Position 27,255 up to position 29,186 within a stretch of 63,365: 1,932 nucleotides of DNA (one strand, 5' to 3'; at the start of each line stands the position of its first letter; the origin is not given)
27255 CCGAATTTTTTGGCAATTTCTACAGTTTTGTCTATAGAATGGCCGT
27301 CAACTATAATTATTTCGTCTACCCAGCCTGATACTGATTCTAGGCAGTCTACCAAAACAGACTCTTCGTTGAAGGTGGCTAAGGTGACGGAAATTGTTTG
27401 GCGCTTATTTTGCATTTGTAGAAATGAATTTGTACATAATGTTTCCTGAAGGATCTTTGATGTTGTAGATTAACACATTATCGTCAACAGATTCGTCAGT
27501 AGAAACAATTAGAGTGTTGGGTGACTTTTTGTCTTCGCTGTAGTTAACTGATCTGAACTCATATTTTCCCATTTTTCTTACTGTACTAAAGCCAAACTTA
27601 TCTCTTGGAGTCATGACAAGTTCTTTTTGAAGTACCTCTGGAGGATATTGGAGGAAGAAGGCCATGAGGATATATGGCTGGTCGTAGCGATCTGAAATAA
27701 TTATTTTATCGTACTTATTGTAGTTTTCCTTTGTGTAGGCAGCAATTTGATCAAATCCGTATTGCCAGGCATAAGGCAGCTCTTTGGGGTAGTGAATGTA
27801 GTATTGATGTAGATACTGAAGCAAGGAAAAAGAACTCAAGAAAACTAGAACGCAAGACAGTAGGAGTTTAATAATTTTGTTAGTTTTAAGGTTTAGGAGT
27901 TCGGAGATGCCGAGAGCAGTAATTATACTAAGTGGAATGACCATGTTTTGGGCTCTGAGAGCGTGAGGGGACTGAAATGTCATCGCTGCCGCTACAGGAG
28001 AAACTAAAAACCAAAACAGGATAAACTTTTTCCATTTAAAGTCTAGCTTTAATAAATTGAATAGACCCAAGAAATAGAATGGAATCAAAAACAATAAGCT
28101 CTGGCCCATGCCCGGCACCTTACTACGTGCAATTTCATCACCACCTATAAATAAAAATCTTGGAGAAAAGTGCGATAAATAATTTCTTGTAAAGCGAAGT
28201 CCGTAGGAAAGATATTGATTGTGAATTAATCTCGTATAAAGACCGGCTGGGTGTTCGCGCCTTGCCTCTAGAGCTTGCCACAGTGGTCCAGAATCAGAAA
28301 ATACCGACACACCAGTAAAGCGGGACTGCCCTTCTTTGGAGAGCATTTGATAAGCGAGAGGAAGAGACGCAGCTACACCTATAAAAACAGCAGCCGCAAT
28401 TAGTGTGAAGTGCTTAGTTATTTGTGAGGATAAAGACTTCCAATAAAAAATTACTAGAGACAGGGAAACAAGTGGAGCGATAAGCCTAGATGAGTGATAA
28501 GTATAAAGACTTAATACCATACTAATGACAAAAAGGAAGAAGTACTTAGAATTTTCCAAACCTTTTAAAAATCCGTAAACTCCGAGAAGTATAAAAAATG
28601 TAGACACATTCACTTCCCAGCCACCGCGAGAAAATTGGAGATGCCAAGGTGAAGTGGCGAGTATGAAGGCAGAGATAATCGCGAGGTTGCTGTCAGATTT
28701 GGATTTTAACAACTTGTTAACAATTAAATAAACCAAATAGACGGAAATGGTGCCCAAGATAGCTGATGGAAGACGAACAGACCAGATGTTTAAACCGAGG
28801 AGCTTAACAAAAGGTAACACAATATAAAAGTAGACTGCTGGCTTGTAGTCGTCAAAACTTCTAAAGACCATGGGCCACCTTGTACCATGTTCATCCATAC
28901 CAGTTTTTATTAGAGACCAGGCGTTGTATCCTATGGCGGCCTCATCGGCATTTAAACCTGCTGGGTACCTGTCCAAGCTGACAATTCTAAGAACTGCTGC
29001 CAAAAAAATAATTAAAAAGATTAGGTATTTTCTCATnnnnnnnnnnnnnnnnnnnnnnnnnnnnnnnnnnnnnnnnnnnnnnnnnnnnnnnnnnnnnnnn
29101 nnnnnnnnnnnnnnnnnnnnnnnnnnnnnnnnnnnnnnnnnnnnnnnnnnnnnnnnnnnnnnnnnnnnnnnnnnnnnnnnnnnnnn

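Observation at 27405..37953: Six family-A paralogues in a head-to-tail, translationally coupled array with a conserved catalytic half and divergent C-terminal domains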

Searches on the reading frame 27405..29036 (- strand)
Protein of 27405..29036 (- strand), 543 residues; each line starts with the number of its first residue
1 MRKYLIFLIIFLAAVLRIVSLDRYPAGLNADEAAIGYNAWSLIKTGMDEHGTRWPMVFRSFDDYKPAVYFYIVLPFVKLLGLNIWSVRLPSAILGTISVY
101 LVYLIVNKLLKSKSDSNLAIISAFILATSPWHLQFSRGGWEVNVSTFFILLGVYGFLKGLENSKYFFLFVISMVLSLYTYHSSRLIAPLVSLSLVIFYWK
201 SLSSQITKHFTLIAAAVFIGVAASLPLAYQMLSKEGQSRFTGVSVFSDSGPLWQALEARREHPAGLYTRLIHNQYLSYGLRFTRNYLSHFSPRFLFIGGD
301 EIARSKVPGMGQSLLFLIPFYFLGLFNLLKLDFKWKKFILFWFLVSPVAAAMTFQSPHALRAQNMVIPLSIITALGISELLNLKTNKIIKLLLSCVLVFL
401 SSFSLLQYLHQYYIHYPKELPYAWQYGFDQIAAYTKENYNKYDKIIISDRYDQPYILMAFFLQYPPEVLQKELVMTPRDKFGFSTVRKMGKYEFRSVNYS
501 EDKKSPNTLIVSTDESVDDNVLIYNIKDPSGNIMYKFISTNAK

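Call 4: search_protein_families(library=pfam, proteins=[window:27405-29036:-], max_evalue=0.01)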
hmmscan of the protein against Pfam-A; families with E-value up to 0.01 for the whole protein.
window:27405-29036:- (543 aa): 2 families
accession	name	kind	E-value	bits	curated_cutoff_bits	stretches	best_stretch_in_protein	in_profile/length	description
PF13231.12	PMT_2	-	3e-10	41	26.1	1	65-219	2-155/160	Dolichyl-phosphate-mannose-protein mannosyltransferase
PF02366.24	PMT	-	1.3e-06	28.6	22.7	1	9-176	3-176/245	Dolichyl-phosphate-mannose-protein mannosyltransferase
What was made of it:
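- Pfam PMT_2 hits for all six, and PF02366 PMT above cut-off for 27405 and 41665 (call 4).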

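Call 8: search_solved_structures(query=A1, max_evalue=1, show_alignments=2)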
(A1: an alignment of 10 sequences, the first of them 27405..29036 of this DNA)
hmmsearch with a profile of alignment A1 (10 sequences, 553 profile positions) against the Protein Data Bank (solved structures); distinct sequences matched with E-value up to 1: 1.
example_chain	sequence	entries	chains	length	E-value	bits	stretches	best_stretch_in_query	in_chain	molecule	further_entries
5ezm_A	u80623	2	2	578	0.012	17.5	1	69-155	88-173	4-amino-4-deoxy-L-arabinose transferase or related glycosyltransferases of PMT family | 4-amino-4-deoxy-L-arabinose (L-Ara4N) transferase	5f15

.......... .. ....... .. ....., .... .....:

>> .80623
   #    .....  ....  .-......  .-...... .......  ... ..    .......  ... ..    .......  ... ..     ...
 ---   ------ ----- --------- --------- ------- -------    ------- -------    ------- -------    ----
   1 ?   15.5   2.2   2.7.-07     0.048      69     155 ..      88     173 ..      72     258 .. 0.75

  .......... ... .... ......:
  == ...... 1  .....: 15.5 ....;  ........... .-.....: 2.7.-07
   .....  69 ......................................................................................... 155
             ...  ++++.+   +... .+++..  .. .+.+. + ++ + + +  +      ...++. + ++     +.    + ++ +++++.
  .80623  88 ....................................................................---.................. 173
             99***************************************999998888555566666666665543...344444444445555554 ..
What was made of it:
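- On ArnT / GT83: The PDB profile hit to 5EZM has E only 0.012 over 87 residues (call 8).
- Tried and rejected: It gave only a marginal ArnT hit (E 0.012, call 8).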

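Call 9: search_protein_families(library=ncbifam, proteins=[window:27405-29036:-], max_evalue=0.01)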
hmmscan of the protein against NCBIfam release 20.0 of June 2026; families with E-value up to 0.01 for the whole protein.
window:27405-29036:- (543 aa): 1 family
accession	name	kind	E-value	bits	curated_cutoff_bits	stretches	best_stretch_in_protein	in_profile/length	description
TIGR03663.1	TIGR03663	subfamily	3.6e-11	42.7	126.25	1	5-212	3-196/435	flippase activity-associated protein Agl23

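Call 10: find_homologous_proteins(query=window:27405-29036:-, max_evalue=0.00001)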
Query window:27405-29036:- (543 aa): 2490 proteins with E <= 0.00001 among 8000 candidates; the best 120 are listed.
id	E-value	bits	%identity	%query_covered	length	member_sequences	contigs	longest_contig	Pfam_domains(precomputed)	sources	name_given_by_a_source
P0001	0.0e+0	1208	100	100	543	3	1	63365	PF02366.25,PF13231.13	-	-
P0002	3.7e-276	935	76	100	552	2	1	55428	PF13231.13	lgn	-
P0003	7.0e-263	891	80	90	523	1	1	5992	PF13231.13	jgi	jgi:4-amino-4-deoxy-L-arabinose transferase-like glycosyltransferase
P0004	1.9e-256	870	71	97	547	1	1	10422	PF13231.13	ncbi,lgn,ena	-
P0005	3.7e-251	852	69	96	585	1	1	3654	PF13231.13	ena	-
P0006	1.4e-249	847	67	100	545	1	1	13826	PF02366.25,PF13231.13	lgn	-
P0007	1.5e-249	847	70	97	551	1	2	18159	PF02366.25,PF13231.13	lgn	-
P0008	1.9e-248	844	69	100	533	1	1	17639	PF02366.25,PF13231.13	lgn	-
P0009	6.3e-248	842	68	96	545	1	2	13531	PF13231.13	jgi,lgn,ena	-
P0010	6.7e-248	842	69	100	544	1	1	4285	PF13231.13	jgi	jgi:4-amino-4-deoxy-L-arabinose transferase-like glycosyltransferase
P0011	1.4e-247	841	69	98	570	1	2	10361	PF13231.13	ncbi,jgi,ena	-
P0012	1.8e-245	834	64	96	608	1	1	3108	PF13231.13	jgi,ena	jgi:hypothetical protein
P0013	5.3e-245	832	68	99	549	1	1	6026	PF13231.13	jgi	jgi:4-amino-4-deoxy-L-arabinose transferase-like glycosyltransferase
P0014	9.4e-244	828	67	99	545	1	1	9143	PF13231.13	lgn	-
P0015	2.4e-242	823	66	100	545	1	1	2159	PF02366.25,PF13231.13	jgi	jgi:4-amino-4-deoxy-L-arabinose transferase-like glycosyltransferase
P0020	1.5e-239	814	66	97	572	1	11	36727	PF13231.13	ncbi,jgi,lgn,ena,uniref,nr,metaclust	ncbi:MAG: hypothetical protein UW41_C0008G0015 [Candidatus Collierbacteria bacterium GW2011_GWC2_44_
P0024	4.3e-238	809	67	97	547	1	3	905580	PF13231.13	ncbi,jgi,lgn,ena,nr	ncbi:MAG TPA: glycosyltransferase family 39 protein [Candidatus Woesebacteria bacterium]|nr:glycosyl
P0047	3.5e-222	757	62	99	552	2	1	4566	PF02366.25,PF13231.13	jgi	-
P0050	4.3e-220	750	61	99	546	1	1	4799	PF02366.25,PF13231.13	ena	-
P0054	2.4e-219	748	61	97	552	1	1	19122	PF02366.25,PF13231.13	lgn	-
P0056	7.4e-218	743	61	100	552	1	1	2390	PF02366.25,PF13231.13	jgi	-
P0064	1.9e-215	735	60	96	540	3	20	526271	PF02366.25,PF13231.13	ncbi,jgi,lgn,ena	jgi:4-amino-4-deoxy-L-arabinose transferase-like glycosyltransferase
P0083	2.5e-211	721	60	100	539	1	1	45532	PF02366.25,PF13231.13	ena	-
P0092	3.1e-209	714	59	100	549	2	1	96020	PF02366.25,PF13231.13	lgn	-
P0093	3.5e-209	714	59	99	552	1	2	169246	PF02366.25,PF13231.13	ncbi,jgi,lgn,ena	-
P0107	8.9e-208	709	60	97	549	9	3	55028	PF02366.25,PF13231.13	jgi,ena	-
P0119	1.8e-206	705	60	98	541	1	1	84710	PF02366.25,PF13231.13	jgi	jgi:4-amino-4-deoxy-L-arabinose transferase-like glycosyltransferase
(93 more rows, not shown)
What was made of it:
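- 27405..29036 (-): Family-A GT-C, 543 aa (last of the six). This is the member that was modelled. More than 100 orthologue clusters at 57-80% identity (call 10).
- Closest known: ArnT. Same: Database names for orthologues are 'ArnT-like' or 'GT39' (call 10).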

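Call 11: find_encoding_contigs(protein=P0002, flank=10000, max_places=2)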
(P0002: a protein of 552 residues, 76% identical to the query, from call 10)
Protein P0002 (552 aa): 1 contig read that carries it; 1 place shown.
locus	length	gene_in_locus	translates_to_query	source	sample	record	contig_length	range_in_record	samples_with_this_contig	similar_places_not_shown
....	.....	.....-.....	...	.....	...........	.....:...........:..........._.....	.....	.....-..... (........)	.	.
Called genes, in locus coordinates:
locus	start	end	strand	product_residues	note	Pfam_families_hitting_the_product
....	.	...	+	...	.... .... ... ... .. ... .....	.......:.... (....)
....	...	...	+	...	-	-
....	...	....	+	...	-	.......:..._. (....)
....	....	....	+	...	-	-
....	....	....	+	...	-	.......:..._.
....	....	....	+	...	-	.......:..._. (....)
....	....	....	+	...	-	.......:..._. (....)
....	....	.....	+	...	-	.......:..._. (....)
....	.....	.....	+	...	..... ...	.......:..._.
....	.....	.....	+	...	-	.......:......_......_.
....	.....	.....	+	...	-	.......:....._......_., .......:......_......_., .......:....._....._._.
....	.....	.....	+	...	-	-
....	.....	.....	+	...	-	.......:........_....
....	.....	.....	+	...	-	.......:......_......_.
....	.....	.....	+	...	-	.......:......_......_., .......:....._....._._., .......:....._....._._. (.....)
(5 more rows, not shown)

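Call 12: find_encoding_contigs(protein=P0024, flank=10000, max_places=2)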
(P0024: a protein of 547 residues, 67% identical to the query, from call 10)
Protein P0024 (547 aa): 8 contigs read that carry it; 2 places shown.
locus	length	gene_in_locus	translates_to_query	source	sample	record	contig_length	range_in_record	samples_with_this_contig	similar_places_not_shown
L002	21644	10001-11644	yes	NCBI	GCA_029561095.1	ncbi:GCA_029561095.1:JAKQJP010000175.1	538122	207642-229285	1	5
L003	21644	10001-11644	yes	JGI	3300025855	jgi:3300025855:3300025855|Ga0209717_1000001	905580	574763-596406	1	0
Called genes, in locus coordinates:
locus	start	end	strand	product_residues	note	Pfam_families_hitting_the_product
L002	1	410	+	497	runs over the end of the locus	PF13231:PMT_2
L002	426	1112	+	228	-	-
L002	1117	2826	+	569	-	PF13231:PMT_2 (weak)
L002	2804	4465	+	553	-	PF02366:PMT, PF13231:PMT_2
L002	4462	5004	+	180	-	-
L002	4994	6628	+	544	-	-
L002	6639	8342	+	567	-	PF13231:PMT_2 (weak)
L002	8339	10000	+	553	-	PF13231:PMT_2 (weak)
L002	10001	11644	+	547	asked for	PF13231:PMT_2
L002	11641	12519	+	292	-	PF00535:Glycos_transf_2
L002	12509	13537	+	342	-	PF13439:Glyco_transf_4, PF13579:Glyco_trans_4_4 (faint), PF00534:Glycos_transf_1, PF13692:Glyco_trans_1_4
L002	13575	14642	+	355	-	-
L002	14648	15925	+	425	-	-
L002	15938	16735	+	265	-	PF00535:Glycos_transf_2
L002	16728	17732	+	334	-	PF00535:Glycos_transf_2, PF10111:Glyco_tranf_2_2, PF13641:Glyco_tranf_2_3 (faint), PF13632:Glyco_trans_2_3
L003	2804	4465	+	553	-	PF02366:PMT, PF13231:PMT_2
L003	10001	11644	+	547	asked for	PF13231:PMT_2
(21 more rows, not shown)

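Call 13: find_encoding_contigs(protein=P0020, flank=10000, max_places=2)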
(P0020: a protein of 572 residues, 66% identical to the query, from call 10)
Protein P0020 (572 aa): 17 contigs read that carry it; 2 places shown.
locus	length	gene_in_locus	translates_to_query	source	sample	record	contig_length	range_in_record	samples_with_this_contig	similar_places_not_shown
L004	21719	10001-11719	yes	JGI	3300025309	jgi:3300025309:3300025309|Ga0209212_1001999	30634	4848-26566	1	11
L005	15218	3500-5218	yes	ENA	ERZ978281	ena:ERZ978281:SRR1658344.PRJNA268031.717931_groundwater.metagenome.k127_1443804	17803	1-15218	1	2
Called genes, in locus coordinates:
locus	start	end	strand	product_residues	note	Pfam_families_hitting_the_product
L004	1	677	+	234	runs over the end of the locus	-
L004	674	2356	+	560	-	-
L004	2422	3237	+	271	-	-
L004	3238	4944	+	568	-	-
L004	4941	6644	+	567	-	-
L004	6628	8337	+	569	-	PF13231:PMT_2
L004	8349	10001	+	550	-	PF13231:PMT_2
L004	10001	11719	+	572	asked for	PF13231:PMT_2 (weak)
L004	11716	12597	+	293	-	PF00535:Glycos_transf_2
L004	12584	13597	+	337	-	PF13439:Glyco_transf_4, PF00534:Glycos_transf_1, PF13692:Glyco_trans_1_4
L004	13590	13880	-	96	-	PF13744:HTH_37 (weak), PF13560:HTH_31 (weak), PF01381:HTH_3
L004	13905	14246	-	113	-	PF05973:Gp49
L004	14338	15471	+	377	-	-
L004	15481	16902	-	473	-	-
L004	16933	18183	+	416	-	-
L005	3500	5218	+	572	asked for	PF13231:PMT_2 (weak)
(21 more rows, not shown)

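Call 25: predict_structure(alignment_id=A2)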
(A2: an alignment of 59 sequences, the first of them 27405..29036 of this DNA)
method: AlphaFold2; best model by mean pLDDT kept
length: 543 residues; sequences in the alignment: 59
mean_pLDDT: 91.8   pTM: 0.91
mean pLDDT of the five models: 91.8, 91.4, 90.0, 89.8, 89.6
residues with pLDDT >= 90: 403; 70-90: 128; 50-70: 11; < 50: 1
segments of 3 or more residues with pLDDT < 50: none
pLDDT, mean of each block of 10 residues (from residue 1): 86 96 90 95 95 86 83 97 96 97 95 79 97 86 95 98 98 95 94 97 97 97 90 76 80 89 90 90 95 91 84 94 95 92 96 86 95 96 91 94 95 91 92 97 95 92 97 82 83 95 95 92 94 95 64
secondary structure, 60 per line:
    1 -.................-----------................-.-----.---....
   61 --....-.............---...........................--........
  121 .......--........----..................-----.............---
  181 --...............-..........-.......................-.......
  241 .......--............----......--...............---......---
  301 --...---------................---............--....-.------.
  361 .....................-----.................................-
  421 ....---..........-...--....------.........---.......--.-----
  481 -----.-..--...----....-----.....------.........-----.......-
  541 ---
elements in order: H2-18 H30-45 E57-60 E63-66 H68-80 H84-110 H113-127 H130-137 H142-159 H165-177 H183-197 H199-208 H210-232 H234-243 H250-261 H266-271 H274-288 H292-297 H315-330 H334-345 H348-351 H360-381 H387-419 H421-424 H428-437 E444-447 H454-462 H466-472 E492-494 H499-502 E508-512 E522-527 E533-539
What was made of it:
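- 27405..29036 (-): AF2 pLDDT 91.8, pTM 0.91 (call 25).
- On GT-C class A fold glycosyltransferases: AF2 pLDDT 91.8 (call 25). D31/E32 sit at the N-terminus of helix 30-45 (call 25).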

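Call 28: fold_search(model_id=the predicted structure, library=pdb)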
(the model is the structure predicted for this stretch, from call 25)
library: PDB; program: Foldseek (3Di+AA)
matches with E <= 10: 259; with E <= 0.001: 28
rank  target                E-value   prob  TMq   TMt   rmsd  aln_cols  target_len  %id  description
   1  5f15                  3.8e-07  1.00  0.51  0.51  13.5       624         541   12  Crystal Structure of ArnT from Cupriavidus metallidurans bound to Undecaprenyl phosphate (released 2016-02-17)
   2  8b6l_I                4.1e-07  1.00  0.51  0.41  12.5       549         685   12  Subtomogram average of the human Sec61-TRAP-OSTA-translocon (released 2022-12-07)
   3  5ezm                  6.1e-07  1.00  0.53  0.53  12.7       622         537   12  Crystal Structure of ArnT from Cupriavidus metallidurans in the apo state (released 2016-02-17)
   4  8pn9_A                6.7e-07  1.00  0.49  0.41  11.6       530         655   12  Structure of human oligosaccharyltransferase OST-A complex bound to NGI-1 (released 2024-05-08)
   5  6s7o_A                7.7e-07  1.00  0.51  0.44  12.8       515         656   12  Cryo-EM structure of human oligosaccharyltransferase complex OST-A (released 2019-12-18)
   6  7e9s_A                1.4e-06  1.00  0.47  0.31  12.5       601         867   13  Archaeal oligosaccharyltransferase AglB from Archaeoglobus fulgidus in complex with an inhibitory peptide and a dolich (released 2021-09-08)
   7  9n9j_I                1.4e-06  1.00  0.48  0.38  13.9       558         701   12  Structure of a GRP94 folding intermediate engaged with a CCDC134- and FKBP11-bound secretory translocon (released 2025-11-19)
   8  6gxc_A                1.4e-06  1.00  0.49  0.39   8.9       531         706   13  Bacterial oligosaccharyltransferase PglB in complex with an inhibitory peptide and a reactive lipid-linked oligosaccha (released 2018-11-14)
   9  3wak                  2.6e-06  1.00  0.48  0.32  11.9       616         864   13  Crystal structure of the Archaeoglobus fulgidus oligosaccharyltransferase (O29867_ARCFU) in the apo form (released 2013-10-30)
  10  3waj                  2.9e-06  1.00  0.45  0.33  12.8       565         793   14  Crystal structure of the Archaeoglobus fulgidus oligosaccharyltransferase (O29867_ARCFU) complex with Zn and sulfate (released 2013-10-30)
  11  5ogl_A                3.7e-06  1.00  0.49  0.39   8.9       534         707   13  Structure of bacterial oligosaccharyltransferase PglB in complex with an acceptor peptide and an lipid-linked oligosac (released 2017-10-25)
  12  9i5k_A                6.1e-06  1.00  0.45  0.48  13.8       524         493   13  Structure of the Chaetomium thermophilum Pmt4 homodimer (C2 symmetry) (released 2025-12-24)
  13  5gmy_A                6.3e-06  1.00  0.48  0.32  12.7       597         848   12  Crystal structure of the Archaeoglobus fulgidus oligosaccharyltransferase (O29867_ARCFU) tethered with an acceptor pep (released 2017-02-01)
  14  6ftg_5                7.9e-06  1.00  0.47  0.41  14.0       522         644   13  Subtomogram average of OST-containing ribosome-translocon complexes from canine rough microsomal membranes (released 2018-03-21)
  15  8agc_A                1.6e-05  1.00  0.52  0.41  13.1       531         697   12  Structure of yeast oligosaccharylransferase complex with lipid-linked oligosaccharide and non-acceptor peptide bound (released 2022-12-07)
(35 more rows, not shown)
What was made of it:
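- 27405..29036 (-): Foldseek: ArnT, STT3, PglB, AglB and ALG9/12 at TM 0.45-0.53 (call 28).
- On GT-C class A fold glycosyltransferases: 44 top Foldseek PDB hits are all GT-C enzymes or their complexes (E 4e-7 to 4e-2), with TM about 0.5 to ArnT, STT3 and ALG9/12 (call 28).
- All top Foldseek hits are GT-C class A enzymes (ArnT, STT3, PglB, AglB, Pmt4, ALG9/12, Emb, Aft), with E down to 4e-7 and TM about 0.5 (call 28). Pmt4 and Pmt1/2 appear among the structural matches (call 28). Precedent of GT-C dimers among the structural neighbours: Pmt1-Pmt2, the Pmt4 homodimer, EmbA-EmbB (call 28).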
